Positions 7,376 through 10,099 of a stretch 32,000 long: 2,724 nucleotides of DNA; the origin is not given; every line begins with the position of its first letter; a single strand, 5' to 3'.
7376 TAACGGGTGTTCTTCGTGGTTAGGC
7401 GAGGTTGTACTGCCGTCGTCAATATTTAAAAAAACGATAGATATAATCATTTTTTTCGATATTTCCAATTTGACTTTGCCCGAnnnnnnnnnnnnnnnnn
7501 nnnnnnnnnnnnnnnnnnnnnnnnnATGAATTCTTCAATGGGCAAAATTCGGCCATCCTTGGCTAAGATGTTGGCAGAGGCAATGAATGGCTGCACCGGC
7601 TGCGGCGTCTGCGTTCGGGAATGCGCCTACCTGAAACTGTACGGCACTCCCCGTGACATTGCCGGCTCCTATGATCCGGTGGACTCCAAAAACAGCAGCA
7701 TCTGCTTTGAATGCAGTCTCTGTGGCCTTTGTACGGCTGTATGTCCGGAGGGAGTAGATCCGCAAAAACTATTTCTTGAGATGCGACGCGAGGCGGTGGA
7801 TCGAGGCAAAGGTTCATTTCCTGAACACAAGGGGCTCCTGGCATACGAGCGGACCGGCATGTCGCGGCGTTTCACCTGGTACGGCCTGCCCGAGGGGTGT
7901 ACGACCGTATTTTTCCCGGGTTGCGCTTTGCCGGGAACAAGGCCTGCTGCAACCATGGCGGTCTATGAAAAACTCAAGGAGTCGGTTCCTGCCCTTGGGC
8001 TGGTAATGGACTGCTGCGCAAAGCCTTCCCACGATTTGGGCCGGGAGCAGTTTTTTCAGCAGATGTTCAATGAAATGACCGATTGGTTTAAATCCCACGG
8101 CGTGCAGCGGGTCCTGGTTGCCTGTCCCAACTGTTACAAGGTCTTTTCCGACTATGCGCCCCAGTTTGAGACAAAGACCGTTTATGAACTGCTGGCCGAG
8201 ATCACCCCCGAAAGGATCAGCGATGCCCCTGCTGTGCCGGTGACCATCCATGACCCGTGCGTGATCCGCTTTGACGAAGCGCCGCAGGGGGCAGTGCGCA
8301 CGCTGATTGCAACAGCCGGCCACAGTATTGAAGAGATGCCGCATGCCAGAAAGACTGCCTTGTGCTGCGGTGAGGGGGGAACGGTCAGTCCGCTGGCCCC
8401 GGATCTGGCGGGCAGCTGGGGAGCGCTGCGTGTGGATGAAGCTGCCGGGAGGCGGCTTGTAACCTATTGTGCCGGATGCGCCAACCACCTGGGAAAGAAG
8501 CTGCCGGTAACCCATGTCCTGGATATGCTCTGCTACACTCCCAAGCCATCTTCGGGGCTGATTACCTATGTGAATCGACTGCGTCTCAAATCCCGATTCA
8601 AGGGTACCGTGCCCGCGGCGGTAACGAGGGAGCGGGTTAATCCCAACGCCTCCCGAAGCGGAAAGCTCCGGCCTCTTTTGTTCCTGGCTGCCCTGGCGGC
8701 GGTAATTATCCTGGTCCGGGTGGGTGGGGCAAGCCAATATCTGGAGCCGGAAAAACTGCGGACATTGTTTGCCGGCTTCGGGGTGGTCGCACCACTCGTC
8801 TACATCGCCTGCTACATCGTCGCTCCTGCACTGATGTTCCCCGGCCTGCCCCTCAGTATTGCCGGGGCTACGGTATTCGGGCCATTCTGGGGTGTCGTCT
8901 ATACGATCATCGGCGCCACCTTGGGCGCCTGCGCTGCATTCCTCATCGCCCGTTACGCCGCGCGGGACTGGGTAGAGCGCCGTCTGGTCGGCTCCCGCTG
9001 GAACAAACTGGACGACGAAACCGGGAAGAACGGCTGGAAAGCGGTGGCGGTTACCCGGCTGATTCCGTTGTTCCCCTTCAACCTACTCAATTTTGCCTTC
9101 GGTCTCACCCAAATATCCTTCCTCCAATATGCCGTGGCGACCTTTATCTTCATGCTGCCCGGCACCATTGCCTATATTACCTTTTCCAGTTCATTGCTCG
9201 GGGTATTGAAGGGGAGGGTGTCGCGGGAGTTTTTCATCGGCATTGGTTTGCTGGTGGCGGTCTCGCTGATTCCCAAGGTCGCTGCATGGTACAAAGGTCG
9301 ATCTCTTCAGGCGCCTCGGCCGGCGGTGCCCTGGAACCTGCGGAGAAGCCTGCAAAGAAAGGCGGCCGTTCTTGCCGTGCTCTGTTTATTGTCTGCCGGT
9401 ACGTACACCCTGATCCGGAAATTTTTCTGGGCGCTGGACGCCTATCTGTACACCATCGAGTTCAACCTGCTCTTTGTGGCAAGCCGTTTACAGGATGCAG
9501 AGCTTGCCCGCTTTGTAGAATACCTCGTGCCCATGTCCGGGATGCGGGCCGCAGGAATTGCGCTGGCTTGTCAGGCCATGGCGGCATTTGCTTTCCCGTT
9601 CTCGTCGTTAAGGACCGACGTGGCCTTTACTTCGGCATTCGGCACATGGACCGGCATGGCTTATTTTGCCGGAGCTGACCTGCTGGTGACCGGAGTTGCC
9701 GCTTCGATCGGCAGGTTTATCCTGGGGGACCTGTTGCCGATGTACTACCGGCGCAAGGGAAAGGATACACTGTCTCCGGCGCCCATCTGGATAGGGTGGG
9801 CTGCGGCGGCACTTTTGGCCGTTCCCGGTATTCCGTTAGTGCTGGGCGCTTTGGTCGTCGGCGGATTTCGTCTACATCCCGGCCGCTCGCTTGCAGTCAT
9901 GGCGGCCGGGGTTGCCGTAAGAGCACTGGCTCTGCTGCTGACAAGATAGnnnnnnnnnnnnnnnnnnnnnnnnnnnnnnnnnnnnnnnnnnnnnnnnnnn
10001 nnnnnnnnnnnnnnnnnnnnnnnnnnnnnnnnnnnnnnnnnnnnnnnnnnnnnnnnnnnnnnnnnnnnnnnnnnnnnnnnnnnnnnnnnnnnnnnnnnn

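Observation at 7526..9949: Cytoplasmic HdrD/GlpC-type disulfide-reductase module fused to tandem DedA/TVP38 membrane domains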

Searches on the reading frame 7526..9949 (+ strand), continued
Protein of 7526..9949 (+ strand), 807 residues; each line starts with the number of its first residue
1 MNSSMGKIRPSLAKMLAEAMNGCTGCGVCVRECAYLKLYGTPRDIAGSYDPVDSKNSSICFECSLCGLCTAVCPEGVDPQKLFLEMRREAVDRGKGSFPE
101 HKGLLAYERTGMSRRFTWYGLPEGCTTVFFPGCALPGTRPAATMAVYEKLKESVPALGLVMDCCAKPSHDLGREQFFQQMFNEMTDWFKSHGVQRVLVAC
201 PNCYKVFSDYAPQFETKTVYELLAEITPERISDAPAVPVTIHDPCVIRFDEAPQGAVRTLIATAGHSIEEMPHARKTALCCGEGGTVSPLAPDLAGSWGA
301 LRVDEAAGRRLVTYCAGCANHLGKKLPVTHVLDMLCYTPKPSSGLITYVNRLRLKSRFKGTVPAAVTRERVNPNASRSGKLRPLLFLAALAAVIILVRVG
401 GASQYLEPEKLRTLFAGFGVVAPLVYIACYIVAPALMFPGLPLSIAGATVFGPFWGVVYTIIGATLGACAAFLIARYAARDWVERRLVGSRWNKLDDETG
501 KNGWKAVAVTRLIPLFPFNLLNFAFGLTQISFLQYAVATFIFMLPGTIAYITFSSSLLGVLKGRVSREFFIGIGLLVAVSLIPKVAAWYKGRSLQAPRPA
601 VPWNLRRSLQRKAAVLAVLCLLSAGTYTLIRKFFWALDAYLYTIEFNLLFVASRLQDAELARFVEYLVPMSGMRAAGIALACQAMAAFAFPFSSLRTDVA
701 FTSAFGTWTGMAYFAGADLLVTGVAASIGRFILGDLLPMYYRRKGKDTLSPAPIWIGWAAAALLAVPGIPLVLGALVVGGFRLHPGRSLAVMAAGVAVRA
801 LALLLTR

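Call 40: search_protein_families(library=ncbifam, proteins=[L026:9931-10782:+, L015:13012-14484:+, L019:10609-12090:-, L054:16944-17669:-, L026:12331-13110:-, L030:6225-7232:-, L023:15333-16055:+, L002:10624-11070:+, L041:5051-5608:+], max_evalue=0.001)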
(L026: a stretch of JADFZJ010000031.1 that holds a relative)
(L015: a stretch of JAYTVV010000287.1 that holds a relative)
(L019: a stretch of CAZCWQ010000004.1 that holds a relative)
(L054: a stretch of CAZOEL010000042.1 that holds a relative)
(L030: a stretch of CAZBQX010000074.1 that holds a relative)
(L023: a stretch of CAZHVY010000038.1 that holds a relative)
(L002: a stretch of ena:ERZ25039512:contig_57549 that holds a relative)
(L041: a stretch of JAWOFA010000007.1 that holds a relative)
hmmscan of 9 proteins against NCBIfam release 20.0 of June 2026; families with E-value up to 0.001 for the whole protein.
L026:9931-10782:+ (283 aa): 0 families

L015:13012-14484:+ (490 aa): 11 families
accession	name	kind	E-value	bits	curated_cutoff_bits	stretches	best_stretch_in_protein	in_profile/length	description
TIGR03030.1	CelA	equivalog_domain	1.4e-37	129.2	699.1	1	22-366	99-445/714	UDP-forming cellulose synthase catalytic subunit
NF008558.0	PRK11498.1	equivalog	1.1e-30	106.3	992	1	45-320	261-538/872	UDP-forming cellulose synthase catalytic subunit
TIGR03937.1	PgaC_IcaA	equivalog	2.5e-24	86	422.3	1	51-332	42-315/407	poly-beta-1,6-N-acetyl-D-glucosamine synthase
TIGR03965.1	mycofact_glyco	equivalog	1.1e-18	67.4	280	1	46-292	67-307/467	mycofactocin biosynthesis glycosyltransferase MftF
NF041875.1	EPS_EpsD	equivalog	2e-09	37.3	370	1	58-263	3-204/325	exopolysaccharide biosynthesis glycosyltransferase EpsD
NF041865.1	EpsU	equivalog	2.6e-09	36.6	700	1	57-296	42-277/394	exopolysaccharide biosynthesis GT2 family glycosyltransferase EpsU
TIGR03472.1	HpnI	equivalog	4.6e-09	35.6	310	1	29-326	18-309/373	bacteriohopanetetrol glucosamine biosynthesis glycosyltransferase HpnI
NF053846.1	glyco_with_XrtP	equivalog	3.8e-07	29.1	520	1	229-331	243-344/440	XrtP-associated glycosyltransferase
TIGR03111.1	glyc2_xrt_Gpos1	hypoth_equivalog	4.5e-07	29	363.95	1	48-297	43-298/439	TIGR03111 family XrtG-associated glycosyltransferase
TIGR04242.1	nodulat_NodC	equivalog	1.3e-06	27.6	550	1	50-327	44-324/395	chitooligosaccharide synthase NodC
NF003962.0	PRK05454.2-5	equivalog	0.00077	18.1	328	0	55-180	138-272/641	glucans biosynthesis glucosyltransferase MdoH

L019:10609-12090:- (493 aa): 0 families

L054:16944-17669:- (241 aa): 7 families
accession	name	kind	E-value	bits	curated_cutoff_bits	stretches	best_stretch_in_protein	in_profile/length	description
TIGR04182.1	glyco_TIGR04182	equivalog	1.4e-27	96.9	325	1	7-227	2-218/293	S-layer glycoprotein N-glycosyltransferase AglJ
NF041391.1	DPhHxTase_Halo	equivalog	2.4e-17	62.6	375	1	15-222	5-208/213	dolichyl-phosphate hexose transferase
NF058614.1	PPMAGASynPpgS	equivalog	4.4e-09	36.1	370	1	8-117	3-114/226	polyprenyl-phospho-N-acetylgalactosaminyl synthase PpgS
NF010496.0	PRK13915.1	equivalog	7.6e-09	35.1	262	1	4-106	30-144/307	glucosyl-3-phosphoglycerate synthase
TIGR04283.1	glyco_like_mftF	equivalog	9e-06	25.4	182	1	7-65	1-61/221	TIGR04283 family arsenosugar biosynthesis glycosyltransferase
TIGR03965.1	mycofact_glyco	equivalog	0.00011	21.2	280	1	5-100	74-175/467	mycofactocin biosynthesis glycosyltransferase MftF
TIGR03469.1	HpnB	hypoth_equivalog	0.00029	20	379.25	1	6-56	45-99/386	hopene-associated glycosyltransferase HpnB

L026:12331-13110:- (259 aa): 2 families
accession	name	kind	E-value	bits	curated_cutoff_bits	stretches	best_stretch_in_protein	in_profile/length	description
TIGR04282.1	glyco_like_cofC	hypoth_equivalog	4.4e-58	196.2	134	2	94-226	58-188/189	TIGR04282 family arsenosugar biosynthesis glycosyltransferase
TIGR03552.1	F420_cofC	equivalog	1e-05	25.3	105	1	17-228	11-185/196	2-phospho-L-lactate guanylyltransferase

L030:6225-7232:- (335 aa): 3 families
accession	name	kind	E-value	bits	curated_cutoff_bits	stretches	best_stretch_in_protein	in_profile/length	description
TIGR00433.2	bioB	equivalog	1.1e-10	41.2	225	1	24-288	3-279/307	biotin synthase BioB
TIGR03550.1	F420_cofG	equivalog_domain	4.7e-05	22.7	213.35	0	74-139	14-77/322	7,8-didemethyl-8-hydroxy-5-deazariboflavin synthase CofG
NF006687.0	PRK09234.1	equivalog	0.00023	19.4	1018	0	18-128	486-596/849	bifunctional FO biosynthesis protein CofGH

L023:15333-16055:+ (240 aa): 7 families
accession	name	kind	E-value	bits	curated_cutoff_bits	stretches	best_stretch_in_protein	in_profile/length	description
TIGR04283.1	glyco_like_mftF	equivalog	2e-62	210.7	182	1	20-239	1-221/221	TIGR04283 family arsenosugar biosynthesis glycosyltransferase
TIGR03965.1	mycofact_glyco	equivalog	5.8e-07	28.7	280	0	18-100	74-164/467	mycofactocin biosynthesis glycosyltransferase MftF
NF041875.1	EPS_EpsD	equivalog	2.3e-06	27.3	370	0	162-200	164-203/325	exopolysaccharide biosynthesis glycosyltransferase EpsD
TIGR04182.1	glyco_TIGR04182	equivalog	2.9e-06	26.9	325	1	20-115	2-97/293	S-layer glycoprotein N-glycosyltransferase AglJ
NF010496.0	PRK13915.1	equivalog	7.7e-06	25.2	262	1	12-102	26-128/307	glucosyl-3-phosphoglycerate synthase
NF041391.1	DPhHxTase_Halo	equivalog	1.2e-05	24.4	375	1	28-120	5-98/213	dolichyl-phosphate hexose transferase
TIGR03937.1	PgaC_IcaA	equivalog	6.1e-05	22.1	422.3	1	19-115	46-150/407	poly-beta-1,6-N-acetyl-D-glucosamine synthase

L002:10624-11070:+ (148 aa): 0 families

L041:5051-5608:+ (185 aa): 0 families

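Call 41: fold_search(model_id=the predicted structure, library=pdb)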
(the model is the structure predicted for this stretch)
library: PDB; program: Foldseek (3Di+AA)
matches with E <= 10: 244; with E <= 0.001: 2
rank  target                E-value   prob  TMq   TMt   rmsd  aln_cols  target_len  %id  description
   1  9ojn                  3.7e-10  1.00  0.31  0.34   8.1       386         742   22  Structure of Mycobacterium smegmatis EtfD (released 2025-05-21)
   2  9a6l_A                1.5e-04  1.00  0.22  0.67   4.5       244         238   17  Integrative model of LUTA-LUTB by crosslinking MS and deep learning (released 2024-09-18)
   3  2jfq_A                9.0e-03  1.00  0.15  0.32   9.8       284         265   10  Crystal structure of Staphylococcus aureus glutamate racemase in complex with D- Glutamate (released 2007-07-03)
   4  1jfl_A                1.3e-02  1.00  0.15  0.39   9.7       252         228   13  CRYSTAL STRUCTURE DETERMINATION OF ASPARTATE RACEMASE FROM AN ARCHAEA (released 2002-06-05)
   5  3s7z_B                2.4e-02  1.00  0.16  0.39   8.3       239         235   13  Crystal Structure of Putative Aspartate Racemase from Salmonella Typhimurium Complexed with Succinate (released 2011-10-05)
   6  3s81_B                2.7e-02  0.99  0.15  0.35   8.9       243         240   14  Crystal Structure of Putative Aspartate Racemase from Salmonella Typhimurium (released 2011-06-15)
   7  2gzm_B                2.8e-02  1.00  0.15  0.35   9.5       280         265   11  Crystal Structure of the Glutamate Racemase from Bacillus anthracis (released 2007-05-29)
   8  2dx7_A                3.0e-02  0.99  0.14  0.36   9.9       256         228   12  Crystal structure of Pyrococcus horikoshii OT3 aspartate racemase complex with citric acid (released 2007-08-28)
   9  4p98                  3.2e-02  0.95  0.13  0.26  10.2       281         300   13  ABC transporter system solute-bindng protein from Conexibacter woesei DSM 14684 (released 2014-04-16)
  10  2dwu_B                3.9e-02  0.99  0.14  0.31   9.2       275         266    9  Crystal Structure of Glutamate Racemase Isoform RacE1 from Bacillus anthracis (released 2007-06-19)
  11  1zuw_B                4.4e-02  0.99  0.15  0.35   8.7       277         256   10  Crystal structure of B.subtilis glutamate racemase (RacE) with D-Glu (released 2005-12-06)
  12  3s81_D                4.4e-02  0.98  0.15  0.34   8.6       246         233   14  Crystal Structure of Putative Aspartate Racemase from Salmonella Typhimurium (released 2011-06-15)
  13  5b19_A                4.6e-02  0.99  0.15  0.37  10.1       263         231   11  Picrophilus torridus aspartate racemase (released 2016-06-22)
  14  3s81_A                5.1e-02  0.97  0.14  0.32   8.9       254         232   14  Crystal Structure of Putative Aspartate Racemase from Salmonella Typhimurium (released 2011-06-15)
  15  3s81_C                5.3e-02  0.97  0.15  0.33   8.8       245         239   15  Crystal Structure of Putative Aspartate Racemase from Salmonella Typhimurium (released 2011-06-15)
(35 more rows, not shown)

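Call 83: search_solved_structures(query=A1, max_evalue=1, show_alignments=0)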
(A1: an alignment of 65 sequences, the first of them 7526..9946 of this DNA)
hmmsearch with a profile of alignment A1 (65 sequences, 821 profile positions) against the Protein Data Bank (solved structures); distinct sequences matched with E-value up to 1: 42.
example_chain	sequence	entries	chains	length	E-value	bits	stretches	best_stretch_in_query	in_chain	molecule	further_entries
9ojn_A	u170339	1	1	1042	1.6e-17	66.6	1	133-325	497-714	Iron-sulfur-binding reductase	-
9sfi_C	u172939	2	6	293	0.00032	22.6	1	256-335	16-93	H(2)/formate:CoB-CoM heterodisulfide,ferredoxin reductase subunit B2 | Heterodisulfide reductase subunit B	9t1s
8rvv_B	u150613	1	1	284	0.0005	22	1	236-324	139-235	H(2):CoB-CoM heterodisulfide,ferredoxin reductase subunit B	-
8rvu_b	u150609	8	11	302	0.00063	21.6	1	236-324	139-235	H(2):CoB-CoM heterodisulfide,ferredoxin reductase subunit B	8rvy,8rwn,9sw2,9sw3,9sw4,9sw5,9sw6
7bkb_C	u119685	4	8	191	0.00099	21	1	11-100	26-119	CoB--CoM heterodisulfide reductase subunit C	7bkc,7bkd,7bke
5odc_B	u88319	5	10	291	0.0063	18.3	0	214-323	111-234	Heterodisulfide reductase, subunit B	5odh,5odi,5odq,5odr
5odc_C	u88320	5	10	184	0.0064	18.3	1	25-107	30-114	Heterodisulfide reductase, subunit C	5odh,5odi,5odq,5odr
1kf6_B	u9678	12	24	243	0.0086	17.9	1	12-87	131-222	FUMARATE REDUCTASE IRON-SULFUR PROTEIN | Fumarate reductase iron-sulfur subunit | Fumarate reductase (Anaerobic), Fe-S subunit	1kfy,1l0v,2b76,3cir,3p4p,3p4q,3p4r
2fug_9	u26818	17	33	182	0.013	17.3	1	25-82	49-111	NADH-quinone oxidoreductase chain 9 | NADH-QUINONE OXIDOREDUCTASE SUBUNIT 9 | NADH-quinone oxidoreductase subunit I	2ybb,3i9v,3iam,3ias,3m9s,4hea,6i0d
9sfi_E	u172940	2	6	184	0.014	17.2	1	24-105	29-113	H(2)/formate:CoB-CoM heterodisulfide,ferredoxin reductase subunit C2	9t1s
8rvv_C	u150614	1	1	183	0.015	17.1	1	11-107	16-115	H(2):CoB-CoM heterodisulfide,ferredoxin reductase subunit C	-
8rvu_c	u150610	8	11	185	0.015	17.1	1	11-107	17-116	H(2):CoB-CoM heterodisulfide,ferredoxin reductase subunit C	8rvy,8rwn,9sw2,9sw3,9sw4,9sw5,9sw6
7p5h_A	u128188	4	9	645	0.026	16.3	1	22-82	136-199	Fe-hydrogenase, subunit alpha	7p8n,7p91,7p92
9rjo_A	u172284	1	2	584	0.033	15.9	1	17-92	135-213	Iron hydrogenase 1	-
9fq7_2N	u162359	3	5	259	0.09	14.5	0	56-81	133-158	Succinate dehydrogenase [ubiquinone] iron-sulfur subunit, mitochondrial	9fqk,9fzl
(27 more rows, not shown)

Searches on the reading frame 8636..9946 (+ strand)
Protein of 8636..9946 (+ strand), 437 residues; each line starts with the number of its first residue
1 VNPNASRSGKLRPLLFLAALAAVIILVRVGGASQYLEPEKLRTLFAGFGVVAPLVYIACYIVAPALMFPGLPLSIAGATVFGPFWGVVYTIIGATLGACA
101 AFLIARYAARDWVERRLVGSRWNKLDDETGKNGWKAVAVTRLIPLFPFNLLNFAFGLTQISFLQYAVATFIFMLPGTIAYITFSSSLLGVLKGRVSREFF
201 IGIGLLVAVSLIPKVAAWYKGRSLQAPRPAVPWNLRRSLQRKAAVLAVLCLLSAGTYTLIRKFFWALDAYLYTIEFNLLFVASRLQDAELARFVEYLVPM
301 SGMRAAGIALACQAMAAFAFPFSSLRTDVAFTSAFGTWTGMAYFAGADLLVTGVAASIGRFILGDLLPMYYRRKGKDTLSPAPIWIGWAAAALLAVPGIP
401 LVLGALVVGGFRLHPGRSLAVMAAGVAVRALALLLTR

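Call 12: search_protein_families(library=pfam, proteins=[window:8636-9946:+], max_evalue=10)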
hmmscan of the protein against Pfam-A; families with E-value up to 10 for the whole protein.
window:8636-9946:+ (437 aa): 2 families
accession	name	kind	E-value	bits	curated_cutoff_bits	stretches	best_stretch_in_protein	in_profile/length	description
PF09335.16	VTT_dom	-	5.7e-26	91.8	33.9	1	68-185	1-122/123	VTT domain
PF14880.11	COX14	-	0.021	15.1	25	1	86-116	16-46/59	Cytochrome oxidase c assembly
